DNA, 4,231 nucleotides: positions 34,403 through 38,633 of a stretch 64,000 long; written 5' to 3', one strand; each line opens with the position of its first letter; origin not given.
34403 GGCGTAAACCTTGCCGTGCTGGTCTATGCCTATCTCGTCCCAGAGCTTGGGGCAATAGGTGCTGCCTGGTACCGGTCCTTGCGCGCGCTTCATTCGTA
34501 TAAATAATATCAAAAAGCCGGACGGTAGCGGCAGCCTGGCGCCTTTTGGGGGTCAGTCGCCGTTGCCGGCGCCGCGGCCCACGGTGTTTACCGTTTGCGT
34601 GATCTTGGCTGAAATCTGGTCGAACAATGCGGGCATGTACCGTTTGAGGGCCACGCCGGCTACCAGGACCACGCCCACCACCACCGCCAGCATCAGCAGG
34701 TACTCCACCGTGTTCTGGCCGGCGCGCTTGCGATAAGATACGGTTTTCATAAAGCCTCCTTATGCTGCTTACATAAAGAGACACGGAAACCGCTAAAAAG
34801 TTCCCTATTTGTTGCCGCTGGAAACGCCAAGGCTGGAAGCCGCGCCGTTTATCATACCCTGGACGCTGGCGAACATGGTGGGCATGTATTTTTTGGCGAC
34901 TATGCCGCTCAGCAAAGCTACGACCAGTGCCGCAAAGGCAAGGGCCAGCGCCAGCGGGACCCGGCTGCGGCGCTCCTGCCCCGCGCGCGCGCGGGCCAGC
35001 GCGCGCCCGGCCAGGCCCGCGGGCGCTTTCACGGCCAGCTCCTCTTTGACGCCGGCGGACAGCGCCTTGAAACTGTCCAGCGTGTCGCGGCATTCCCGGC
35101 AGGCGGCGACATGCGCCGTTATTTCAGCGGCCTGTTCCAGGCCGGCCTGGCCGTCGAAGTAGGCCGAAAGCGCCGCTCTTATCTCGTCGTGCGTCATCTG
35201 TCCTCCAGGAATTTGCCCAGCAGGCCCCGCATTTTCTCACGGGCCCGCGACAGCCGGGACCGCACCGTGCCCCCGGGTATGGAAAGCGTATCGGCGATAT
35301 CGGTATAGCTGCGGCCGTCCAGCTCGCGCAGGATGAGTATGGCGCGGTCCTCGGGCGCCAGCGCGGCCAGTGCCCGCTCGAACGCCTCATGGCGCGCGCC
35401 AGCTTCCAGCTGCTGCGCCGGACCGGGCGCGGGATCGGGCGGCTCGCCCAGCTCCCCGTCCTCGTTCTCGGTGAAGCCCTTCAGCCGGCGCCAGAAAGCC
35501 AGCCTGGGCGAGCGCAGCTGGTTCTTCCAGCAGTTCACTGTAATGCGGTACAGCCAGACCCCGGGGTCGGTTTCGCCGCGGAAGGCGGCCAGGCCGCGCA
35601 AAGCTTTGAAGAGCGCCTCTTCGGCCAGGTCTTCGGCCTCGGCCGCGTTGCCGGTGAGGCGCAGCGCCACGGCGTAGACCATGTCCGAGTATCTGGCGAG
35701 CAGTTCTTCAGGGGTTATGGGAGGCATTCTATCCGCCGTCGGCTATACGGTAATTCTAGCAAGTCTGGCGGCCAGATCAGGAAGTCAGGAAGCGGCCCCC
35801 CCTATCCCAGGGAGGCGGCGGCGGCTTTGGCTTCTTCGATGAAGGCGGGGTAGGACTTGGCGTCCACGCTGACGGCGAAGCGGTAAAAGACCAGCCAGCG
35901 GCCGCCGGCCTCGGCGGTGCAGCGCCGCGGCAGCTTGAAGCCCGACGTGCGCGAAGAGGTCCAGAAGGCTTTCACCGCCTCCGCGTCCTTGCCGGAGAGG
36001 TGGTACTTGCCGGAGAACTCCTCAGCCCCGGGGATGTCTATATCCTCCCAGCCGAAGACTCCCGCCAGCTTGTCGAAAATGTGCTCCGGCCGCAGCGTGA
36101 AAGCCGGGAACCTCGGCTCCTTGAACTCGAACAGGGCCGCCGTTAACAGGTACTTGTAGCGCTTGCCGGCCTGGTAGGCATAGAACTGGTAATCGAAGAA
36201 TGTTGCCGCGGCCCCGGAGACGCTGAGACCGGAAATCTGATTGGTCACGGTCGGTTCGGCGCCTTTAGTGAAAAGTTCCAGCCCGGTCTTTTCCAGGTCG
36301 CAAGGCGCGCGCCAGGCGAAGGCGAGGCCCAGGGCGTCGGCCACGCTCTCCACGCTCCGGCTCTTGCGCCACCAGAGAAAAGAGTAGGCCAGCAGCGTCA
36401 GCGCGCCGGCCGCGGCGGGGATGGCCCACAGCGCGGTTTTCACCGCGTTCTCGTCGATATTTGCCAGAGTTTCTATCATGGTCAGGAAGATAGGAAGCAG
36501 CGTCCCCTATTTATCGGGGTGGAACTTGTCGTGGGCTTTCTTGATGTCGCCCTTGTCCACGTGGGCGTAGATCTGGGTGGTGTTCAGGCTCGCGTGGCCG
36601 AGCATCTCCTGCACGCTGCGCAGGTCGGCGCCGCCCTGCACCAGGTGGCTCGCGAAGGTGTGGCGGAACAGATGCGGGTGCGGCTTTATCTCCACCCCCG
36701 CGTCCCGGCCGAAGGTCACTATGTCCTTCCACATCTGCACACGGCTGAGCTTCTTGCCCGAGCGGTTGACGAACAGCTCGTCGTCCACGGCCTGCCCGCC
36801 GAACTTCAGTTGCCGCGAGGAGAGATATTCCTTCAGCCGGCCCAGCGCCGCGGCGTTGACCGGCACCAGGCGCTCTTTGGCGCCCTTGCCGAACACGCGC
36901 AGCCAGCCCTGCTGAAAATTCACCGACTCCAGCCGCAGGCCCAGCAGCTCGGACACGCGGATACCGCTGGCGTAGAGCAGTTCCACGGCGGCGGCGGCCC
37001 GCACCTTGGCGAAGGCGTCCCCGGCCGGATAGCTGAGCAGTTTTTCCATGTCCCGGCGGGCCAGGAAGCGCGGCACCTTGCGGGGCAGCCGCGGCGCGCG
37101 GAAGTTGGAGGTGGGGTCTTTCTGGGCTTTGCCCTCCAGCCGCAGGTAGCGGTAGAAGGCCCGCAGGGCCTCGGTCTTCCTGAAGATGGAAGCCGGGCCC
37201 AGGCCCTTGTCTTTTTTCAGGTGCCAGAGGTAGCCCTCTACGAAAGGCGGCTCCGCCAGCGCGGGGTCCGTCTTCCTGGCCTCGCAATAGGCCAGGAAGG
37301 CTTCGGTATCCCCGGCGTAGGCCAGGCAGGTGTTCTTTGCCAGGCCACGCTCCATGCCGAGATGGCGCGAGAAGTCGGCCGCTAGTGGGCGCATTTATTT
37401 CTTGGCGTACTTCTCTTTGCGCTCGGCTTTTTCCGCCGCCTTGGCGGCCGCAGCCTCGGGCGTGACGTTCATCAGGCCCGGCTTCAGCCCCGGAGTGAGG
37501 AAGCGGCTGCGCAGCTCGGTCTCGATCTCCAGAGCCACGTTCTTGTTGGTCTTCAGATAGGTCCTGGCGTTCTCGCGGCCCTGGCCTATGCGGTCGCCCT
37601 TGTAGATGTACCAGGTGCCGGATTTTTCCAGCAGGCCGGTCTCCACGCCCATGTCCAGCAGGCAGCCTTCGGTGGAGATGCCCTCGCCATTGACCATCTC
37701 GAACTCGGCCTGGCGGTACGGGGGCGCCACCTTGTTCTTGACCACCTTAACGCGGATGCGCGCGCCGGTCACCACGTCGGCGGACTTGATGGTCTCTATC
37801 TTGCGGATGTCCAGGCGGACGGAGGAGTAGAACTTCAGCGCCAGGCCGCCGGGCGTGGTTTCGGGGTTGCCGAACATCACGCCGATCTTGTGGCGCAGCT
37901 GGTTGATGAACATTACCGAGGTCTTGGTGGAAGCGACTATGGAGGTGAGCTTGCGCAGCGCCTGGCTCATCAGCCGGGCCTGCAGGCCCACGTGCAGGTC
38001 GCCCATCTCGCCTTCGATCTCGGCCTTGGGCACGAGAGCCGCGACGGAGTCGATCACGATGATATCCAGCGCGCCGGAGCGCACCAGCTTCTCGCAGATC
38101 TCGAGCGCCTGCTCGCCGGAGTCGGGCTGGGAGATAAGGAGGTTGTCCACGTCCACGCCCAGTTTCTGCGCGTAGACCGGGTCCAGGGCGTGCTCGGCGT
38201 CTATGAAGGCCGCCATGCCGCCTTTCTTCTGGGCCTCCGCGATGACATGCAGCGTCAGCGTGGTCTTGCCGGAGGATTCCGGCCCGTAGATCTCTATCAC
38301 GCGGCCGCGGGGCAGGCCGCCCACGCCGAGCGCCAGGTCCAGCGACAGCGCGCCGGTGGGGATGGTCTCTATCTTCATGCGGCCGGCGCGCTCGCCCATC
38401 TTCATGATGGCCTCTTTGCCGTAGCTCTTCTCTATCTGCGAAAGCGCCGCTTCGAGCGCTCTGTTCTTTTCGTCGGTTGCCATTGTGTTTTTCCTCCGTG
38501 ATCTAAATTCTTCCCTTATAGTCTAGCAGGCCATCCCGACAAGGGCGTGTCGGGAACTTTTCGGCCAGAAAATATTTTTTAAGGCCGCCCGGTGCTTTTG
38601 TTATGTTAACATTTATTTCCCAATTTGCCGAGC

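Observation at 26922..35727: Island combining radical SAM enzymes, U32 pairs, a subtilase, a small Flp-like peptide and an ECF sigma/anti-sigma pair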

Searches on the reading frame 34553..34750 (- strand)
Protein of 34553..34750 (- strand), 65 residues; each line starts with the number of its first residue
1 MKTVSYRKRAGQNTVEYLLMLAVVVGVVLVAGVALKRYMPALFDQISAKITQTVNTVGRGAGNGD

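Call 3: search_protein_families(library=pfam, proteins=[window:34553-34750:-], max_evalue=0.01)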
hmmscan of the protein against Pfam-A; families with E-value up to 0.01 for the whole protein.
window:34553-34750:- (65 aa): 2 families
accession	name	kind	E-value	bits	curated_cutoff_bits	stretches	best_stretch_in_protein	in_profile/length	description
PF16982.10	Flp1_like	-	0.00082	19.2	33.5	1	11-50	8-47/49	Putative Flagellin, Flp1-like, domain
PF04021.17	Class_IIIsignal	-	0.0016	18.7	23.7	1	11-32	3-24/27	Class III signal peptide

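Call 5: search_protein_families(library=ncbifam, proteins=[window:34553-34750:-], max_evalue=0.01)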
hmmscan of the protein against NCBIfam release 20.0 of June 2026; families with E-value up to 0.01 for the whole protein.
window:34553-34750:- (65 aa): 0 families

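Call 61: find_homologous_proteins(query=window:34553-34750:-, max_evalue=0.01)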
Query window:34553-34750:- (65 aa): 561 proteins with E <= 0.01 among 566 candidates; the best 120 are listed.
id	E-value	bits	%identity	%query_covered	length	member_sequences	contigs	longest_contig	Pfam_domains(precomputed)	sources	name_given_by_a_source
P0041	6.3e-33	128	100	100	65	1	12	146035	-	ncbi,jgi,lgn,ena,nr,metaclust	ncbi:MAG: hypothetical protein A2X32_04195 [Elusimicrobia bacterium GWC2_64_44]|nr:MAG: hypothetical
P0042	2.1e-28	114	88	100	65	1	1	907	-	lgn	-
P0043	1.2e-26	109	86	97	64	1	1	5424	-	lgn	-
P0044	1.8e-25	105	80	98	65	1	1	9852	-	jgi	-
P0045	4.7e-25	104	78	100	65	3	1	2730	-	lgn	-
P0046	4.7e-24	101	77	100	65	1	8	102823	-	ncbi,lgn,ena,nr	ncbi:MAG: hypothetical protein FD154_2508 [Elusimicrobia bacterium]|nr:MAG: hypothetical protein FD1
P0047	6.8e-24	100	78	97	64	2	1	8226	-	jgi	jgi:Flp pilus assembly pilin Flp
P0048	2.7e-23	98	74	100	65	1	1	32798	-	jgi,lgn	jgi:hypothetical protein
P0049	1.3e-21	93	75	94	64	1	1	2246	-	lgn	-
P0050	3.2e-21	92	68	100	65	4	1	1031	PF16982.11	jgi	-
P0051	3.7e-21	92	71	100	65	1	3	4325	-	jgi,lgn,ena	-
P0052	7.2e-21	91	71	100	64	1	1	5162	-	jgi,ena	-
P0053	2.0e-20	89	68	97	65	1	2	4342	PF16982.11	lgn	-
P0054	2.1e-20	89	68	100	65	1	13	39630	-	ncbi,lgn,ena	-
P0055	9.1e-19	84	66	100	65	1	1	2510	PF16982.11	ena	-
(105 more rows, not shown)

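Call 62: find_encoding_contigs(protein=P0046, flank=6000, max_places=1)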
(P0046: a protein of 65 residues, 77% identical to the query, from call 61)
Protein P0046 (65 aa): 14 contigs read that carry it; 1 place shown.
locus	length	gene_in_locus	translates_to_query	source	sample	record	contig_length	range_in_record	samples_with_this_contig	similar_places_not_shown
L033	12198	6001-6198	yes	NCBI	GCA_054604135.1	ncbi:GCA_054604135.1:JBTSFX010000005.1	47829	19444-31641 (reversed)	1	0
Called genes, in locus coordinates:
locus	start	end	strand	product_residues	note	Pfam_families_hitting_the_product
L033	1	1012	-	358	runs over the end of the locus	PF05050:Methyltransf_21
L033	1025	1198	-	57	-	-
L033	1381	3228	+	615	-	PF09811:Yae1_N (faint)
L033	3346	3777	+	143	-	PF00583:Acetyltransf_1, PF13673:Acetyltransf_10 (faint), PF13508:Acetyltransf_7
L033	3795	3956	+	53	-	PF04463:2-thiour_desulf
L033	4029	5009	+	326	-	PF07998:Peptidase_M54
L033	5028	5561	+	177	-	PF04542:Sigma70_r2, PF08281:Sigma70_r4_2, PF04545:Sigma70_r4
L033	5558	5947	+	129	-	PF13490:zf-HC2, PF11859:DUF3379 (weak)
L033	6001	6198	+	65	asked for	-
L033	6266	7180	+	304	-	-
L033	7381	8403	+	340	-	PF10459:Peptidase_S46 (faint), PF00089:Trypsin, PF13365:Trypsin_2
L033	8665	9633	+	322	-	PF03783:CsgG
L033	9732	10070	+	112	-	PF13248:Zn_ribbon_3 (weak)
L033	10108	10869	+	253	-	PF01980:TrmO_N, PF18389:TrmO_C (weak)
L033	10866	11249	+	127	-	PF00072:Response_reg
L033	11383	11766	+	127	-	-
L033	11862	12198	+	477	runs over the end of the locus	PF00089:Trypsin, PF13365:Trypsin_2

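Call 63: find_encoding_contigs(protein=P0054, flank=6000, max_places=1)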
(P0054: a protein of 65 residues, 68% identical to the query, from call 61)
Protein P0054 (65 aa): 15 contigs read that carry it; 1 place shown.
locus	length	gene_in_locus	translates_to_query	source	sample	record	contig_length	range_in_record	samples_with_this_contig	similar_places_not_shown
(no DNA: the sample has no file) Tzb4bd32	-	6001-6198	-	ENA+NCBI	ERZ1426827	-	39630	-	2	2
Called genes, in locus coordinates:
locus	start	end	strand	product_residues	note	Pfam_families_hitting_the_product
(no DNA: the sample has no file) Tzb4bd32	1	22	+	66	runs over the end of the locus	-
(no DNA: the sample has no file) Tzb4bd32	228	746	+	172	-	-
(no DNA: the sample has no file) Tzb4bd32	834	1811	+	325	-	PF13645:YkuD_2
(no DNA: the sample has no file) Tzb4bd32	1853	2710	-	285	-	-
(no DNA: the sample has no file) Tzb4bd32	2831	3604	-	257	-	PF00072:Response_reg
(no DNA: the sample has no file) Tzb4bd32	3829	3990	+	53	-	-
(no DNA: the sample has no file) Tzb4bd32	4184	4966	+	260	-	PF22778:VCPO_2nd (faint), PF01569:PAP2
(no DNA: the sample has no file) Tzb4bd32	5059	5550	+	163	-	PF04542:Sigma70_r2, PF08281:Sigma70_r4_2, PF04545:Sigma70_r4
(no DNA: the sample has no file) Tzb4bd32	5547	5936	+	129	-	PF13490:zf-HC2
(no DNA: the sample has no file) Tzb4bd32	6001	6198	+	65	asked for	-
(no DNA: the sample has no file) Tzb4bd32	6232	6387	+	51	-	-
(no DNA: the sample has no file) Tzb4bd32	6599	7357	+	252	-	PF01163:RIO1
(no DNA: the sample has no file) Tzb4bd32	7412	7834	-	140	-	PF00072:Response_reg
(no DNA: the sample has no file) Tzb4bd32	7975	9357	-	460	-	PF02812:ELFV_dehydrog_N, PF00208:ELFV_dehydrog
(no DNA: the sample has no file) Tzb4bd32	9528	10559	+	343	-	PF00892:EamA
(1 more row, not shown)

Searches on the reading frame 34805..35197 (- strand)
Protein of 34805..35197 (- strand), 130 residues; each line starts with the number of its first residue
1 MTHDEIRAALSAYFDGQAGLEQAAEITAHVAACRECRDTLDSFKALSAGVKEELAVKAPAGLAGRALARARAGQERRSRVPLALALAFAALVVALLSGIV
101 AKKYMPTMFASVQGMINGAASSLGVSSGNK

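Call 3: search_protein_families(library=pfam, proteins=[window:34805-35197:-], max_evalue=0.01)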
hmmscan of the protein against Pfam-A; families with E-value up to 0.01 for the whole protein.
window:34805-35197:- (130 aa): 2 families
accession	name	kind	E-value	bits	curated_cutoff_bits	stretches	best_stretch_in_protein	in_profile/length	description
PF13490.11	zf-HC2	-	8.3e-09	35.8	22.2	1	4-37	2-35/35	Putative zinc-finger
PF11859.13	DUF3379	-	6.4e-06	26.1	33.2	1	22-101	17-95/232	Protein of unknown function (DUF3379)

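Call 5: search_protein_families(library=ncbifam, proteins=[window:34805-35197:-], max_evalue=0.01)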
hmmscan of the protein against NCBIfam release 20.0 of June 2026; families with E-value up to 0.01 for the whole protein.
window:34805-35197:- (130 aa): 5 families
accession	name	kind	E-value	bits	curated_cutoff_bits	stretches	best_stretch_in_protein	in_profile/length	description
NF052375.1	antisigma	equivalog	1.8e-09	38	100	1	16-101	8-103/217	anti-sigma factor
TIGR03988.1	antisig_RsrA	equivalog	6.1e-06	26.3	62.5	1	5-72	4-72/77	mycothiol system anti-sigma-R factor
TIGR02451.1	anti_sig_ChrR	subfamily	4.1e-05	23.5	124.5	1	8-60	6-58/216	ChrR family anti-sigma-E factor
NF010501.0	PRK13920.1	subfamily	0.00035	20.3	225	1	4-104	2-102/213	putative anti-sigmaE protein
NF052368.1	antisigmaE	subfamily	0.00064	19.5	50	1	5-38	6-39/48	anti-sigma factor family protein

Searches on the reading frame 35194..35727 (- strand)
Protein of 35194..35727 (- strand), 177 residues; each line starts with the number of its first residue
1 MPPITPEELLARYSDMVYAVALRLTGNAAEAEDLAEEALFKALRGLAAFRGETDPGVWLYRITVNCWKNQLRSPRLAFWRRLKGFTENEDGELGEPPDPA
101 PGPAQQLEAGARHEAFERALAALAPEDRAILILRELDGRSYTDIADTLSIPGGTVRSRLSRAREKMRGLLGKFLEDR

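Call 3: search_protein_families(library=pfam, proteins=[window:35194-35727:-], max_evalue=0.01)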
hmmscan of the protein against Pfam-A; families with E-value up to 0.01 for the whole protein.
window:35194-35727:- (177 aa): 6 families
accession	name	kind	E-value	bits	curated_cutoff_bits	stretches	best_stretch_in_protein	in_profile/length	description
PF08281.18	Sigma70_r4_2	-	1.6e-16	60.1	25.7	1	114-166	2-54/54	Sigma-70, region 4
PF04542.20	Sigma70_r2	-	1.9e-15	56.9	24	1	9-73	1-67/71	Sigma-70 region 2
PF04545.22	Sigma70_r4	-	4.7e-12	45.7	24.1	1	119-167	1-49/50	Sigma-70, region 4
PF22029.2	PhyR_sigma2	-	6.4e-05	23.4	27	1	23-62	14-53/55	Sigma2 domain of PhyR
PF13384.12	HTH_23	-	0.0043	17.3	24.6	1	126-163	5-42/50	Homeodomain-like domain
PF07638.17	Sigma70_ECF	-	0.0054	17.1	21.1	0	114-167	128-180/185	ECF sigma factor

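Call 5: search_protein_families(library=ncbifam, proteins=[window:35194-35727:-], max_evalue=0.01)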
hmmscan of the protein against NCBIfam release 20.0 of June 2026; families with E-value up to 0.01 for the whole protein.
window:35194-35727:- (177 aa): 85 families (the best 25 are shown)
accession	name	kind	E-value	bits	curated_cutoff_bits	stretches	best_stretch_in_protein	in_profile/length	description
NF007229.0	PRK09647.1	equivalog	4.9e-29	101.2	265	1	6-171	46-203/220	RNA polymerase sigma factor SigE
TIGR02939.1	RpoE_Sigma70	equivalog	5.1e-27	95.1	236.15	1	9-167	25-183/190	RNA polymerase sigma factor RpoE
TIGR02937.1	sigma70-ECF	superfamily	8.5e-27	93.8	42.9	1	7-168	4-163/165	sigma-70 family RNA polymerase sigma factor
NF007225.0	PRK09643.1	equivalog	6.9e-26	91.2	190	1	7-175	30-187/204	RNA polymerase sigma factor SigM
NF009185.0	PRK12533.1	equivalog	2.5e-24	86.2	248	1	14-171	39-194/231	RNA polymerase sigma factor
TIGR02983.1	SigE-fam_strep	subfamily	2.2e-23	82.9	141.55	1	10-170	12-158/162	SigE family RNA polymerase sigma factor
TIGR02947.1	SigH_actino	hypoth_equivalog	7.9e-23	81.1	251.55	2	12-73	19-80/193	RNA polymerase sigma-70 factor, TIGR02947 family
NF009171.0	PRK12518.1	equivalog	1.1e-22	80.8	208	1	8-170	31-184/191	RNA polymerase sigma factor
NF008888.0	PRK11922.1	equivalog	2.4e-22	79.7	204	1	7-172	33-198/231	RNA polymerase sigma factor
NF009176.0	PRK12524.1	equivalog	2.8e-22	79.5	264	1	8-170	30-184/196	RNA polymerase sigma factor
NF009166.1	PRK12513.1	equivalog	6.9e-22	78.1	206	1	7-172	25-188/193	RNA polymerase sigma factor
NF004113.0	PRK05602.1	equivalog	1.5e-21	77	208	1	8-171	49-202/211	RNA polymerase sigma factor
NF007223.0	PRK09641.1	equivalog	1.2e-20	74.1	209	1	8-170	22-184/187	RNA polymerase sigma factor SigW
TIGR02948.1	SigW_bacill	equivalog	3.7e-20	72.8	243.1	1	8-170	22-184/187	RNA polymerase sigma factor SigW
NF058625.1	sigma_PG0214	equivalog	7.9e-20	71.2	130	1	11-170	11-161/170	GFO_1088 family ECF-type sigma factor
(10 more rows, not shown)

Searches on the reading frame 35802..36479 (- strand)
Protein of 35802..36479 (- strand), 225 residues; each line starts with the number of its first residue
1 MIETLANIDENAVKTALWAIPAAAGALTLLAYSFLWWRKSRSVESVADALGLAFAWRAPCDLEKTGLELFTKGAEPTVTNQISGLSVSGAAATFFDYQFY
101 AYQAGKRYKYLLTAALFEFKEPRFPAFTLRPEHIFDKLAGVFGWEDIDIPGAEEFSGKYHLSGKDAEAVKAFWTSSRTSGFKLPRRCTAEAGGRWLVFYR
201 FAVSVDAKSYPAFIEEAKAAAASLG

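Call 7: search_protein_families(library=pfam, proteins=[window:35802-36479:-], max_evalue=0.001)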
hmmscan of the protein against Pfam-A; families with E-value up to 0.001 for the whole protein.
window:35802-36479:- (225 aa): 0 families

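Call 25: search_protein_families(library=pfam, proteins=[window:35802-36479:-], max_evalue=0.01)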
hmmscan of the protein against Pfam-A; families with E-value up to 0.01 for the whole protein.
window:35802-36479:- (225 aa): 0 families

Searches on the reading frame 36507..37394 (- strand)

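Call 7: search_protein_families(library=pfam, proteins=[window:36507-37394:-], max_evalue=0.001)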
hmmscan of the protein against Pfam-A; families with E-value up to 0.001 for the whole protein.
window:36507-37394:- (295 aa): 3 families
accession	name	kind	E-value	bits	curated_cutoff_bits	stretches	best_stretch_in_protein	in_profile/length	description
PF00589.27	Phage_integrase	-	2.3e-44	151.6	27.1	1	110-281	2-170/172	Phage integrase family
PF02899.23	Phage_int_SAM_1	-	9.6e-10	39.1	22.3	1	7-88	3-83/83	Phage integrase, N-terminal SAM-like domain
PF13495.12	Phage_int_SAM_4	-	0.00014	22.6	27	1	7-84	4-78/85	Phage integrase, N-terminal SAM-like domain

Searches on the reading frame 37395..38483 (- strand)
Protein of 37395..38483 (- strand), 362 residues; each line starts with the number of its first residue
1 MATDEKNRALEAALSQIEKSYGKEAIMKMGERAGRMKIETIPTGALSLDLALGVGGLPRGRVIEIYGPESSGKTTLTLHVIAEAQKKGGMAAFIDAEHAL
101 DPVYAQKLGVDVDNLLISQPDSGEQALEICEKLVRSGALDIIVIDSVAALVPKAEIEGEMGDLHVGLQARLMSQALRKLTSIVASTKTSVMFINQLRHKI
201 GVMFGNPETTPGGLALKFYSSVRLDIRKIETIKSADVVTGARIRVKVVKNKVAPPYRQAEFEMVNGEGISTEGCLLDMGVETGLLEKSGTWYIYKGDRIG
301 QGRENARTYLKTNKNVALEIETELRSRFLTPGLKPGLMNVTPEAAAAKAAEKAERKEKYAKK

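Call 7: search_protein_families(library=pfam, proteins=[window:37395-38483:-], max_evalue=0.001)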
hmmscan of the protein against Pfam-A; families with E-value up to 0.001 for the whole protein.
window:37395-38483:- (362 aa): 8 families
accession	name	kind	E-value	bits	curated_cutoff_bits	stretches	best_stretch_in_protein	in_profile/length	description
PF00154.27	RecA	-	2.4e-137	457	27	1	8-270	1-262/262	recA bacterial DNA recombination protein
PF21096.2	RecA_C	-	8.8e-23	80.6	27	1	273-327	1-55/57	RecA C-terminal domain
PF08423.17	Rad51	-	1.1e-09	38.3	22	1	35-229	2-212/244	Rad51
PF06745.19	ATPase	-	2.1e-07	31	26.6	1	41-115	1-77/231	KaiC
PF13481.12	AAA_25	-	3.1e-05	24.1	27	0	55-85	28-58/195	AAA domain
PF01637.24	ATPase_2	-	5.2e-05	23.6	33.2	1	61-108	21-68/225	ATPase domain predominantly from Archaea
PF13479.12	AAA_24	-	0.00022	21.6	27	1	61-151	3-77/195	AAA domain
PF13191.12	AAA_16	-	0.00076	20.5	32.6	0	56-177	20-121/167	AAA ATPase domain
